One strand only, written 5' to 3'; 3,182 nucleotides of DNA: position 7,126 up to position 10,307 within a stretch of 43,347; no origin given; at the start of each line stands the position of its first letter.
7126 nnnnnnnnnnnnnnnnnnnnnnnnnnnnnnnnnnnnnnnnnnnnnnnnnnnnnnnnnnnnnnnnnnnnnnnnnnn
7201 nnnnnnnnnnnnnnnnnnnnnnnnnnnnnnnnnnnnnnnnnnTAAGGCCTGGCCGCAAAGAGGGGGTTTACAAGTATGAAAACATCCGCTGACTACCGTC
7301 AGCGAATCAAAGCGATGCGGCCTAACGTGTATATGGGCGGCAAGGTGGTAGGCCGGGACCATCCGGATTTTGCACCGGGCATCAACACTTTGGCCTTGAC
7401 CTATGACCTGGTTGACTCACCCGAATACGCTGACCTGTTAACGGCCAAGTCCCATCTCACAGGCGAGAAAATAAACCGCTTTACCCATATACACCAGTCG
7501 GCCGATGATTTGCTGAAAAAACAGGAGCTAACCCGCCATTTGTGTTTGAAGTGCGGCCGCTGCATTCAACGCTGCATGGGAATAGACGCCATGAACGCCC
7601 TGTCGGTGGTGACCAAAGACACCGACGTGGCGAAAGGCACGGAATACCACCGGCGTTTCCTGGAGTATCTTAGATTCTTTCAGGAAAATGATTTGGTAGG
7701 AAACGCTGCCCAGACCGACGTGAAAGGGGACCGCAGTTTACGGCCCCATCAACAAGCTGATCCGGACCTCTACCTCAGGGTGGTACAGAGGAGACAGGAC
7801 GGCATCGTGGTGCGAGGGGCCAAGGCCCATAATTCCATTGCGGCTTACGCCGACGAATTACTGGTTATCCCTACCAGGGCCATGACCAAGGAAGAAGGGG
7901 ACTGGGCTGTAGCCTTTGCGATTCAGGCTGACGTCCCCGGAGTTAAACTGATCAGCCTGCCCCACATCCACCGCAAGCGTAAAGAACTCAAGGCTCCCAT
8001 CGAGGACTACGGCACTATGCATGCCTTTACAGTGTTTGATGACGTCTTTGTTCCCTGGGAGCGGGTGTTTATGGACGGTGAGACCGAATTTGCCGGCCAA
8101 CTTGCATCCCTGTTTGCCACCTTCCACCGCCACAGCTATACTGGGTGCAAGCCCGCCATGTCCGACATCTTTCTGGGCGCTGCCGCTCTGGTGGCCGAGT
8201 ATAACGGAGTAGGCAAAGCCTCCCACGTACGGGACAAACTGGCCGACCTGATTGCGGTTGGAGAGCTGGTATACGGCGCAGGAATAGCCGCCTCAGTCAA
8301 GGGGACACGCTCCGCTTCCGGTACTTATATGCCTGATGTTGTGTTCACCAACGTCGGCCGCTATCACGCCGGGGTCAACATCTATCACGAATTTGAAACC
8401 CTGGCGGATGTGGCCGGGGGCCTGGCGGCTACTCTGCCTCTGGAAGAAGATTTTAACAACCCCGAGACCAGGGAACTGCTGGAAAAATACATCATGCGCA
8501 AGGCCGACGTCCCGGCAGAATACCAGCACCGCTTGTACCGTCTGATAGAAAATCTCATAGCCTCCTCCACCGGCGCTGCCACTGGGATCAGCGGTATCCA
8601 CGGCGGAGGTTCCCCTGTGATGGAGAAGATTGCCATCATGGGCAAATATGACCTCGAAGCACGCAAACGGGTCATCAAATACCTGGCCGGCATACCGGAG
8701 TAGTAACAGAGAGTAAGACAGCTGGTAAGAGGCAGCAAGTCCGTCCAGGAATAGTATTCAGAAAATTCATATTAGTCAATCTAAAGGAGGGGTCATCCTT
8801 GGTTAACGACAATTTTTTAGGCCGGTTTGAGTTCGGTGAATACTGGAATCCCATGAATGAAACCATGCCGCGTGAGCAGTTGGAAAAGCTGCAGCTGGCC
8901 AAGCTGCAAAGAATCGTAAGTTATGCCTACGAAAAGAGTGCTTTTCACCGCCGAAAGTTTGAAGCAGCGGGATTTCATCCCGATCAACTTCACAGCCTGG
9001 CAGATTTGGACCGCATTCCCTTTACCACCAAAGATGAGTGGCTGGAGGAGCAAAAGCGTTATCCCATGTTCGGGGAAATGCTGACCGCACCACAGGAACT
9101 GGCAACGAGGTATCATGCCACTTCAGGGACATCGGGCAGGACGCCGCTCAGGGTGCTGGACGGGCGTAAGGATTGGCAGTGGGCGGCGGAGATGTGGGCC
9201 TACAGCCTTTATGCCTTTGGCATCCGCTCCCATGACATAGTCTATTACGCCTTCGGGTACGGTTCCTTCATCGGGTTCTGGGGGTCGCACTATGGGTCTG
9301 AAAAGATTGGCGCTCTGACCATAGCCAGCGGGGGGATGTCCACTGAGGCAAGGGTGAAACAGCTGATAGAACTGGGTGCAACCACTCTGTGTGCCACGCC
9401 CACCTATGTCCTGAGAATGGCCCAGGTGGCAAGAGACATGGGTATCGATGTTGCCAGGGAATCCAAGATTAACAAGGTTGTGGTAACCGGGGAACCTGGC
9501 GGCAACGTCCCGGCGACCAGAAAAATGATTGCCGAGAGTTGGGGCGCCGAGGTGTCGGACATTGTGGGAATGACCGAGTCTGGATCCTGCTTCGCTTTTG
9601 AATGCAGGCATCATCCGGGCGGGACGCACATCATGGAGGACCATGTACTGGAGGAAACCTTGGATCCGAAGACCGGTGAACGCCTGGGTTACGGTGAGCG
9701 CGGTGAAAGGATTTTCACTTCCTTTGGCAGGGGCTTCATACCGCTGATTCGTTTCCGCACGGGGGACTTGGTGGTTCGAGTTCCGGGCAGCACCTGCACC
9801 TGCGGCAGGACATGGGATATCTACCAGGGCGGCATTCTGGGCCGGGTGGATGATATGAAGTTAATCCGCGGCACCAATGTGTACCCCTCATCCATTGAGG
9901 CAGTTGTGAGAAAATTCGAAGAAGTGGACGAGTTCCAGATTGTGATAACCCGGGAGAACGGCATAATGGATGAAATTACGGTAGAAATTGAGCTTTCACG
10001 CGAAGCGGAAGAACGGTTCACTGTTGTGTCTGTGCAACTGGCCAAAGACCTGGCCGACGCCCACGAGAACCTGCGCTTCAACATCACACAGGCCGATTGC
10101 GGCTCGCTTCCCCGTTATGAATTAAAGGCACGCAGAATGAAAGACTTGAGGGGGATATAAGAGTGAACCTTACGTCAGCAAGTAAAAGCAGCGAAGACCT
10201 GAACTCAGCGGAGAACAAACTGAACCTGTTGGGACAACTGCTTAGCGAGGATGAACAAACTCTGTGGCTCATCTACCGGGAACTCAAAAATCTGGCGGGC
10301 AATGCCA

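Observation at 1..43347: Composite anaerobic aryl-acid catabolic island combining modules not normally found together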

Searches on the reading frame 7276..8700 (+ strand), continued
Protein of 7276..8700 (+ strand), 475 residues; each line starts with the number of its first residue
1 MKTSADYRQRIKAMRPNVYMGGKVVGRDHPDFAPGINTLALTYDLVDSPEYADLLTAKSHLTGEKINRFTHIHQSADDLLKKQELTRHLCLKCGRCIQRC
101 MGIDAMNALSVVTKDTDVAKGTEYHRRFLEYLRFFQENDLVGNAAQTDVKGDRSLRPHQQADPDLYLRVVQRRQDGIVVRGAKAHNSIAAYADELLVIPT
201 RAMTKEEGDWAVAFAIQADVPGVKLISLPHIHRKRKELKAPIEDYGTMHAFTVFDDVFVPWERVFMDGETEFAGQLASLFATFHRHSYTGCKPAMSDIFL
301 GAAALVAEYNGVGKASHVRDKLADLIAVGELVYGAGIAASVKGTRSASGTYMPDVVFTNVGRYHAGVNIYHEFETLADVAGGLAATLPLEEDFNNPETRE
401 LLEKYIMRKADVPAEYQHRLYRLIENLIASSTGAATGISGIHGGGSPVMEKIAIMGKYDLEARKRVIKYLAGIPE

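Call 79: find_encoding_contigs(protein=P0004, flank=10000, max_places=2)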
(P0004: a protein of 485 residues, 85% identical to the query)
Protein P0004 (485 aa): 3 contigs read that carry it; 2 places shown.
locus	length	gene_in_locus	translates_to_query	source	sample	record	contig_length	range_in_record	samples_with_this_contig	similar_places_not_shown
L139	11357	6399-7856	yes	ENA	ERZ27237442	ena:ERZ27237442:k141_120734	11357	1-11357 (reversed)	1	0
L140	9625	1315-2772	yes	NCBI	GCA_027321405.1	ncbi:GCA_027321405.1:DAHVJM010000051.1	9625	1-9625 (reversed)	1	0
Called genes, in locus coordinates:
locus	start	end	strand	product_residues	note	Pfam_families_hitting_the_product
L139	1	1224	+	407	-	?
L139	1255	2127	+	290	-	PF02653:BPD_transp_2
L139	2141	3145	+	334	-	PF02653:BPD_transp_2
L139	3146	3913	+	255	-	PF00005:ABC_tran, PF13304:AAA_21 (faint), PF12399:BCA_ABC_TP_C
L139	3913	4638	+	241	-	PF00005:ABC_tran, PF13304:AAA_21 (faint), PF12399:BCA_ABC_TP_C (faint)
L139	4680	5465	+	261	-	PF00378:ECH_1, PF16113:ECH_2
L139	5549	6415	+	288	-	PF02737:3HCDH_N, PF00725:3HCDH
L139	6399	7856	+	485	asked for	PF11794:HpaB_N, PF03241:HpaB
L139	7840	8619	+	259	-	PF00378:ECH_1, PF16113:ECH_2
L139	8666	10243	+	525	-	PF00501:AMP-binding, PF13193:AMP-binding_C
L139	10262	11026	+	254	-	PF23441:SDR (weak), PF00106:adh_short, PF08659:KR, PF13561:adh_short_C2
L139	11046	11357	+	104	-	?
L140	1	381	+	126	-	?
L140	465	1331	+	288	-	PF02737:3HCDH_N, PF00725:3HCDH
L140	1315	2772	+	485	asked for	PF11794:HpaB_N, PF03241:HpaB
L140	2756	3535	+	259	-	PF00378:ECH_1, PF16113:ECH_2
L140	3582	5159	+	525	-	PF00501:AMP-binding, PF13193:AMP-binding_C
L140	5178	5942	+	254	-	PF23441:SDR (weak), PF00106:adh_short, PF08659:KR, PF13561:adh_short_C2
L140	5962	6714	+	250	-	PF00106:adh_short, PF08659:KR, PF13561:adh_short_C2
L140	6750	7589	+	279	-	PF00378:ECH_1, PF16113:ECH_2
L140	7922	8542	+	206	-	PF00440:TetR_N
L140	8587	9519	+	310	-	PF10340:Say1_Mug180, PF20434:BD-FAE, PF07859:Abhydrolase_3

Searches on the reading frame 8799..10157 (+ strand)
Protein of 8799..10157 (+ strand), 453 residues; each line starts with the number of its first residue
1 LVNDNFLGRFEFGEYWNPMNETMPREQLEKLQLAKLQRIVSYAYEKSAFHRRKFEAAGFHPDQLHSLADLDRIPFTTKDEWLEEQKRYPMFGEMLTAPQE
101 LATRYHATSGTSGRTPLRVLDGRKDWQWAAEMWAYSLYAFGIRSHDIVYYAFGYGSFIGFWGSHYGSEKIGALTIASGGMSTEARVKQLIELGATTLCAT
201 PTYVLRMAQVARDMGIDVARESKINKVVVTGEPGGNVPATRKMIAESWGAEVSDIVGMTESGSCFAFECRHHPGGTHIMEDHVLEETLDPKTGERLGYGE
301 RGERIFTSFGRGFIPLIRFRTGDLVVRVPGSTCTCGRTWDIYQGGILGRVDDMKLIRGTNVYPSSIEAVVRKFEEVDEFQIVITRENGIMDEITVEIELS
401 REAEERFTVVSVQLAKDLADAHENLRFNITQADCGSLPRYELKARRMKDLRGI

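Call 4: search_protein_families(library=pfam, proteins=[window:8799-10157:+], max_evalue=0.00001)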
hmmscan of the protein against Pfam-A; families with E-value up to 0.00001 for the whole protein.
window:8799-10157:+ (453 aa): 1 family
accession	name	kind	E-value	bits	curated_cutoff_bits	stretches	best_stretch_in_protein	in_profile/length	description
PF14535.12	AMP-binding_C_2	-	1e-15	58.2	25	1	358-451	1-96/96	AMP-binding enzyme C-terminal domain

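Call 11: search_protein_families(library=ncbifam, proteins=[window:8799-10157:+], max_evalue=1e-10)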
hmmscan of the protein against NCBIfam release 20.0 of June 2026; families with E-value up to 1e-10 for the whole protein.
window:8799-10157:+ (453 aa): 6 families
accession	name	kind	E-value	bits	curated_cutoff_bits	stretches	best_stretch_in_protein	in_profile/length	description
TIGR02155.1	PA_CoA_ligase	equivalog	3.3e-87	292.8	646.3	1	21-451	1-422/422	phenylacetate--CoA ligase PaaK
NF041878.1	paak_haloarch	equivalog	1.5e-81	274.2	700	1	20-448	5-424/427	phenylacetate--CoA ligase PaaK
NF053551.1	FlxY_rubin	equivalog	2.1e-51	175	520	1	22-410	3-383/424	flexirubin biosynthesis putative acyl-CoA ligase FlxY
NF045666.1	DVU1553_fam_AMP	equivalog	2.8e-40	138.4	300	1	20-338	15-320/331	DVU_1553 family AMP-dependent CoA ligase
TIGR03335.1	F390_ftsA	equivalog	6.5e-35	120.7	458.7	1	15-377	1-356/445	coenzyme F390 synthetase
NF041217.1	BagE_FevW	exception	1.8e-23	83.2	800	1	52-448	26-403/424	bagremycin/ferroverdin synthetase BagE/FevW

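Call 23: search_solved_structures(query=window:8799-10157:+, max_evalue=1e-20)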
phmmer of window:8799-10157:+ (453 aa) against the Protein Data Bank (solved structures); distinct sequences matched with E-value up to 1e-20: 5.
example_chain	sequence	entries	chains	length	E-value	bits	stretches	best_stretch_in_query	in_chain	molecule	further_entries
6hdw_A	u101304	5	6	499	3.7e-70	239.9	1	13-449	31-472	2-hydroxyisobutyryl-CoA synthetase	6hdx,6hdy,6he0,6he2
4r1l_A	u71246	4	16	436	1.1e-69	238.3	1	14-451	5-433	Phenylacetate-coenzyme A ligase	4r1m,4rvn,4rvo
2y27_A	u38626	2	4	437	1.2e-68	235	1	21-417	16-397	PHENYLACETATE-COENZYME A LIGASE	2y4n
2y4o_A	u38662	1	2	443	1.3e-65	225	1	21-449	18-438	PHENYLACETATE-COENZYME A LIGASE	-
6wuq_A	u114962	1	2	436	2.4e-21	79.1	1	24-399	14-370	AjiA1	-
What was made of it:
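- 8799..10417 (+): Divergent PaaK-family CoA ligase (8799-10160) plus a conserved small partner ORF (about 10211-10417). Calls 4, 11 and 23.
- Checked: PaaK-family ligase, 8799-10160 (calls 4, 11, 23).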

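Call 57: search_protein_families(library=ncbifam, proteins=[L083:5858-7510:+, L083:7525-7944:+, L083:7944-9089:+, L083:9082-9960:+, L083:10001-12058:+, L083:12062-13738:+, L083:13799-14299:+, L083:14364-16427:+, L083:16447-17730:+, L083:19112-21385:+], max_evalue=1e-20)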
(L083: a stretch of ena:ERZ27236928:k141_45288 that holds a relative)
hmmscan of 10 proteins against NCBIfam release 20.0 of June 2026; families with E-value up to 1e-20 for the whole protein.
L083:5858-7510:+ (551 aa): 4 families
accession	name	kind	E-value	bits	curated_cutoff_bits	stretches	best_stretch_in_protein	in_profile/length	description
TIGR00641.1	acid_CoA_mut_N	subfamily_domain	1.1e-199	664.1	303.8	1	29-549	3-527/528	methylmalonyl-CoA mutase N-terminal domain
NF006944.0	PRK09426.1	equivalog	3.6e-168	560.7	876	1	25-549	33-556/721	methylmalonyl-CoA mutase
NF045497.1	IsobCoAmut_IcmF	equivalog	3.9e-82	276.6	1500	1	182-544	707-1072/1076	fused isobutyryl-CoA mutase/GTPase IcmF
TIGR00642.1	mmCoA_mut_beta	equivalog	7.5e-54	183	617.25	1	26-486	43-475/620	methylmalonyl-CoA mutase small subunit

L083:7525-7944:+ (140 aa): 2 families
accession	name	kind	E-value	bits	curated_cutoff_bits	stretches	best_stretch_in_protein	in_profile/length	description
TIGR00640.1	acid_CoA_mut_C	subfamily_domain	8.8e-40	135.7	57.45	1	7-127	2-123/132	methylmalonyl-CoA mutase C-terminal domain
NF006944.0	PRK09426.1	equivalog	2.6e-32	111.6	876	1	4-118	586-700/721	methylmalonyl-CoA mutase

L083:7944-9089:+ (382 aa): 3 families
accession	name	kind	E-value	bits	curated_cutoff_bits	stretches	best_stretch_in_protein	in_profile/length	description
NF001913.0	PRK00696.1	equivalog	9.2e-98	327.8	370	1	1-375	1-383/388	ADP-forming succinate--CoA ligase subunit beta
TIGR01016.1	sucCoAbeta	subfamily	3.5e-88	296.2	375.55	1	1-374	1-382/386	succinate-CoA ligase subunit beta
NF010647.0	PRK14046.1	equivalog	1.6e-76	258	604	1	1-374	1-382/392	malate--CoA ligase subunit beta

L083:9082-9960:+ (293 aa): 2 families
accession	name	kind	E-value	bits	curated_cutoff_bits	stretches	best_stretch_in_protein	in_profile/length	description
TIGR01019.1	sucCoAalpha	subfamily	7.2e-111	370.2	353.2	1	7-291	1-285/286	succinate--CoA ligase subunit alpha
NF004230.0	PRK05678.1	equivalog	9e-110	366.4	336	1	6-292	2-288/291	succinate--CoA ligase subunit alpha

L083:10001-12058:+ (686 aa): 3 families
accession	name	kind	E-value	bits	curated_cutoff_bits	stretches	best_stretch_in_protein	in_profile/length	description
NF050156.1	CapLactmsAlpCapA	equivalog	7.2e-198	659.1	1000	1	2-681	2-686/689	caprolactamase subunit alpha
NF042975.2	AcphenoCarb_ApcC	equivalog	8.4e-112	374.7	1500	1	3-677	11-706/733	acetophenone carboxylase subunit gamma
NF042960.1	AcphenoCarb_ApcA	equivalog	5.5e-76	256.2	1250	1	127-679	108-654/658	acetophenone carboxylase subunit alpha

L083:12062-13738:+ (559 aa): 2 families
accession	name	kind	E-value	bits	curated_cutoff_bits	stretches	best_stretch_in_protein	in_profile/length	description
NF050157.1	CapLactmsBetCapB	equivalog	9.2e-94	314.7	1000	1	5-558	1-560/577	caprolactamase subunit beta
NF042976.1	AcphenoCarb_ApcD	equivalog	2.8e-36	125.1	1500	1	12-480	36-515/685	acetophenone carboxylase subunit delta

L083:13799-14299:+ (167 aa): 0 families

L083:14364-16427:+ (688 aa): 4 families
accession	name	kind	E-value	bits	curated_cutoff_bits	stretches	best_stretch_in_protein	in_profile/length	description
TIGR02717.1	AcCoA-syn-alpha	equivalog_domain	1.8e-118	396.1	567.15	1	10-447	1-445/447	acetate--CoA ligase alpha subunit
NF045494.1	AcCoALig_Archglob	equivalog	5.4e-118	395.2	1200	2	9-412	217-622/665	acetate--CoA ligase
NF045493.1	HydDutCoALig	equivalog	3e-111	373.2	1300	1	12-676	5-686/698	4-hydroxybutyrate--CoA ligase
NF045492.1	HydPropCoALig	equivalog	2.7e-101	340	1300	2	9-425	247-670/700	3-hydroxypropionate--CoA ligase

L083:16447-17730:+ (428 aa): 6 families
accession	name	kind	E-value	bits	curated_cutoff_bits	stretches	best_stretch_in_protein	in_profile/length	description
TIGR02155.1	PA_CoA_ligase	equivalog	1.5e-124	415.8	646.3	1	9-425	3-422/422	phenylacetate--CoA ligase PaaK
NF041878.1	paak_haloarch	equivalog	1.1e-118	396.6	700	1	10-425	9-427/427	phenylacetate--CoA ligase PaaK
NF045666.1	DVU1553_fam_AMP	equivalog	7.9e-63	212.5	300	1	6-323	15-330/331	DVU_1553 family AMP-dependent CoA ligase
NF053551.1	FlxY_rubin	equivalog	2.3e-56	191.3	520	1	10-420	5-419/424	flexirubin biosynthesis putative acyl-CoA ligase FlxY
NF041217.1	BagE_FevW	exception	1.4e-36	126.4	800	1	8-420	7-401/424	bagremycin/ferroverdin synthetase BagE/FevW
TIGR03335.1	F390_ftsA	equivalog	8.1e-32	110.5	458.7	1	11-318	11-324/445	coenzyme F390 synthetase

L083:19112-21385:+ (758 aa): 13 families
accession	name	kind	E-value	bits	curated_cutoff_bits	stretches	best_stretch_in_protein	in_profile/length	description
TIGR03194.1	4hydrxCoA_A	equivalog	2.8e-189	631.1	994.55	1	12-745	4-745/746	4-hydroxybenzoyl-CoA reductase subunit alpha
NF043082.1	XdhA_XDHase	equivalog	3e-176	587.8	780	1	5-748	1-754/758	xanthine dehydrogenase subunit XdhA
NF007426.0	PRK09970.1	equivalog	1.8e-167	558.7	916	1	3-747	4-756/761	xanthine dehydrogenase molybdenum-binding subunit XdhA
TIGR03196.1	pucD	equivalog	2.8e-138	462.5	783.65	1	4-742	2-754/763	xanthine dehydrogenase subunit D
NF041018.1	glyceraldDH_alpha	equivalog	2.1e-127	426.5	790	1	4-742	2-740/741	glyceraldehyde dehydrogenase subunit alpha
TIGR03311.1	Se_dep_XDH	equivalog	2.3e-119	399.8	830.45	2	4-536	161-684/848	selenium-dependent xanthine dehydrogenase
NF040766.1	CODH_aero_grp5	exception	3.4e-104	349.6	950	1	3-742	3-781/785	aerobic carbon-monoxide dehydrogenase large subunit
NF045668.1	pterin_aldehy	equivalog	6.2e-103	345.5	1100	2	3-526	173-714/905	molybdopterin-dependent aldehyde oxidoreductase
TIGR02416.1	CO_dehy_Mo_lg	equivalog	1.7e-98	330.7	991.15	1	18-742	6-767/770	aerobic carbon-monoxide dehydrogenase large subunit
NF041671.1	peri_hyde_PaoC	equivalog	7.8e-98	328.7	1180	1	2-748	15-733/735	aldehyde oxidoreductase molybdenum-binding subunit PaoC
TIGR03313.1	Se_sel_red_Mo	hypoth_equivalog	4.2e-87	292.8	1101.9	1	160-747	364-950/951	molybdopterin-dependent oxidoreductase Mo/Fe-S-binding subunit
TIGR02965.1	xanthine_xdhB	equivalog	9.3e-79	265.5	849.5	1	12-750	8-758/758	xanthine dehydrogenase molybdopterin binding subunit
TIGR02969.1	mam_aldehyde_ox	subfamily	1.2e-37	129.1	1912.3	1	2-731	573-1286/1330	aldehyde oxidase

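Call 65: find_homologous_proteins(query=window:8799-10157:+, max_evalue=1e-20)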
Query window:8799-10157:+ (453 aa): 5251 proteins with E <= 1e-20 among 8000 candidates; the best 120 are listed.
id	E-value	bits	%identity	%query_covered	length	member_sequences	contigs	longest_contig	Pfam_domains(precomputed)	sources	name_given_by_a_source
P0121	0.0e+0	1049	100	100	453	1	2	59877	PF14535.13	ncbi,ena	-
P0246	2.8e-227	773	73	97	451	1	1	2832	PF14535.13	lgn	-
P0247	2.6e-221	753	71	97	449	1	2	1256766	PF14535.13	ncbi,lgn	ncbi:phenylacetate--CoA ligase [Paradesulfitobacterium aromaticivorans]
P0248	5.0e-220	749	71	97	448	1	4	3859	PF14535.13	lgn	-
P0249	1.7e-215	734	69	97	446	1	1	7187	PF14535.13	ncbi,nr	ncbi:MAG: phenylacetate--CoA ligase family protein [Chloroflexi bacterium]|nr:phenylacetate--CoA lig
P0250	2.2e-214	730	69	97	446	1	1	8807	PF00501.35,PF14535.13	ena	-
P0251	2.7e-210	717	66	97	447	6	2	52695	PF14535.13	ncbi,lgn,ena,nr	ncbi:MAG: phenylacetate--CoA ligase family protein [Chloroflexi bacterium]|nr:phenylacetate--CoA lig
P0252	2.9e-199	680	66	97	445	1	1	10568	PF00501.35,PF14535.13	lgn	-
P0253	3.4e-199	680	64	97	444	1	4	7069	PF00501.35,PF14535.13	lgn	-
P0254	3.3e-197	674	64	97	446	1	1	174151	PF00501.35,PF14535.13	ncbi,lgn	-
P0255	1.4e-196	672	63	97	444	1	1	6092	PF00501.35,PF14535.13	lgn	-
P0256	1.2e-195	669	64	97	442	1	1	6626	PF00501.35,PF14535.13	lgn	-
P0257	1.9e-195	668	61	98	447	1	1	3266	PF14535.13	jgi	jgi:phenylacetate-CoA ligase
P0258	2.3e-195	668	61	97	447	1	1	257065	PF00501.35,PF14535.13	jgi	jgi:phenylacetate-CoA ligase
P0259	5.5e-195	666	63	97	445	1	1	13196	PF00501.35,PF14535.13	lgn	-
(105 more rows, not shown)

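Call 66: find_encoding_contigs(protein=P0247, flank=10000, max_places=2)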
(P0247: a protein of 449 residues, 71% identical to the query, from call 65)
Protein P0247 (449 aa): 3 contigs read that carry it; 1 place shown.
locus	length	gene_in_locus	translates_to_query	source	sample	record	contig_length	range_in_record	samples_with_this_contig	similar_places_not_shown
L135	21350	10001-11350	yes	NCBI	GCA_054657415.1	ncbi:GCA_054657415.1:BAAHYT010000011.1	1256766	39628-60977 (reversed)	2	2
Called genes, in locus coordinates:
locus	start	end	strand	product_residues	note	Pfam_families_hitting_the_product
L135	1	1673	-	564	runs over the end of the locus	PF02463:SMC_N, PF13175:AAA_15 (weak), PF13476:AAA_23 (weak), PF13555:AAA_29 (weak)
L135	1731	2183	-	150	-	PF01316:Arg_repressor, PF02863:Arg_repressor_C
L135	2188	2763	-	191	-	PF13847:Methyltransf_31, PF13649:Methyltransf_25 (weak), PF06962:rRNA_methylase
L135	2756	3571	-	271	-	PF01513:NAD_kinase, PF20143:NAD_kinase_C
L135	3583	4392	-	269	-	PF01479:S4, PF01728:FtsJ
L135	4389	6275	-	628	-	PF13292:DXP_synthase_N, PF00456:Transketolase_N (faint), PF00676:E1_dh (faint), PF02775:TPP_enzyme_C (faint), PF02779:Transket_pyr, PF02780:Transketolase_C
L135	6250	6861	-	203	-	-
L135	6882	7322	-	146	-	PF02681:DUF212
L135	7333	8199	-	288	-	PF00348:polyprenyl_synt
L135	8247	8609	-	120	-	PF02609:Exonuc_VII_S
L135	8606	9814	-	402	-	PF13742:tRNA_anti_2, PF01336:tRNA_anti-codon, PF02601:Exonuc_VII_L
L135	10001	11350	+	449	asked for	PF14535:AMP-binding_C_2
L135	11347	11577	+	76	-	-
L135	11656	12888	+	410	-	PF13433:Peripla_BP_5, PF13458:Peripla_BP_6, PF01094:ANF_receptor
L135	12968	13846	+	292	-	PF02653:BPD_transp_2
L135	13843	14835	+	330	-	PF02653:BPD_transp_2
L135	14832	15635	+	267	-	PF00005:ABC_tran, PF13304:AAA_21 (faint), PF12399:BCA_ABC_TP_C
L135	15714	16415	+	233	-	PF00005:ABC_tran, PF13304:AAA_21 (faint)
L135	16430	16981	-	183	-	PF00990:GGDEF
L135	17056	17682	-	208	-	PF04961:FTCD_C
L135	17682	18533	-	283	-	PF00763:THF_DHG_CYH, PF02882:THF_DHG_CYH_C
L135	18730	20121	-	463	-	PF14691:Fer4_20, PF13241:NAD_binding_7 (faint), PF01262:AlaDh_PNT_C (faint), PF00070:Pyr_redox (weak), PF01266:DAO (faint), PF07992:Pyr_redox_2, PF13450:NAD_binding_8 (weak), PF00070:Pyr_redox, +1 more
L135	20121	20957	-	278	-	PF00175:NAD_binding_1 (weak), PF10418:DHODB_Fe-S_bind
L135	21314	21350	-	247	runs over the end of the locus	PF09339:HTH_IclR, PF12802:MarR_2 (faint), PF01614:IclR_C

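Call 67: find_encoding_contigs(protein=P0251, flank=10000, max_places=2)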
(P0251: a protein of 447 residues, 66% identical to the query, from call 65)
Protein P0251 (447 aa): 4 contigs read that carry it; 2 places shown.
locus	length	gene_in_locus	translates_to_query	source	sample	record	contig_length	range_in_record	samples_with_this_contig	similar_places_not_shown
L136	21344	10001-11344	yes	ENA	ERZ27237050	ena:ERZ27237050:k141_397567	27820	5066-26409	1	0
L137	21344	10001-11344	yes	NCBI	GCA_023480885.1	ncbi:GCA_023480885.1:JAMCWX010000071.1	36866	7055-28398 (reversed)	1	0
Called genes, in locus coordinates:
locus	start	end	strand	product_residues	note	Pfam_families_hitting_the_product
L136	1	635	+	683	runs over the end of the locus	PF05378:Hydant_A_N, PF01968:Hydantoinase_A, PF19278:Hydant_A_C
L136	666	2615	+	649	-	PF02538:Hydantoinase_B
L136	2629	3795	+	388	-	PF00108:Thiolase_N, PF02803:Thiolase_C, PF22691:Thiolase_C_1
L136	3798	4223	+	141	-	PF12172:zf-ChsH2, PF01796:OB_ChsH2_C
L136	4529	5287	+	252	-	PF09339:HTH_IclR, PF12802:MarR_2 (weak), PF01614:IclR_C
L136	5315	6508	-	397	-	PF03137:OATP (weak), PF07690:MFS_1, PF06779:MFS_4, PF12832:MFS_1_like, PF00083:Sugar_tr (weak), PF07690:MFS_1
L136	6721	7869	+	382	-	PF13379:NMT1_2, PF09084:NMT1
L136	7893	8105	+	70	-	PF12838:Fer4_7 (faint), PF00037:Fer4 (weak), PF12837:Fer4_6 (weak)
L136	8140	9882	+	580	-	PF00890:FAD_binding_2, PF01266:DAO, PF07992:Pyr_redox_2 (faint), PF02910:Succ_DH_flav_C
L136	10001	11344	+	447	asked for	PF14535:AMP-binding_C_2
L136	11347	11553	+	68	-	-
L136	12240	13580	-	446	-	PF00501:AMP-binding (faint), PF14535:AMP-binding_C_2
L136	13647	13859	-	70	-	-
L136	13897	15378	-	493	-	PF00171:Aldedh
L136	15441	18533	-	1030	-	PF00873:ACR_tran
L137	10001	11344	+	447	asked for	PF14535:AMP-binding_C_2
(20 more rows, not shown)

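Call 76: search_protein_families(library=pfam, proteins=[L135:11347-11574:+], max_evalue=1)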
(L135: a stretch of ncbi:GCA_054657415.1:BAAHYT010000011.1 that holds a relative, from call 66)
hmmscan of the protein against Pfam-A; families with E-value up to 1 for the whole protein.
L135:11347-11574:+ (76 aa): 0 families
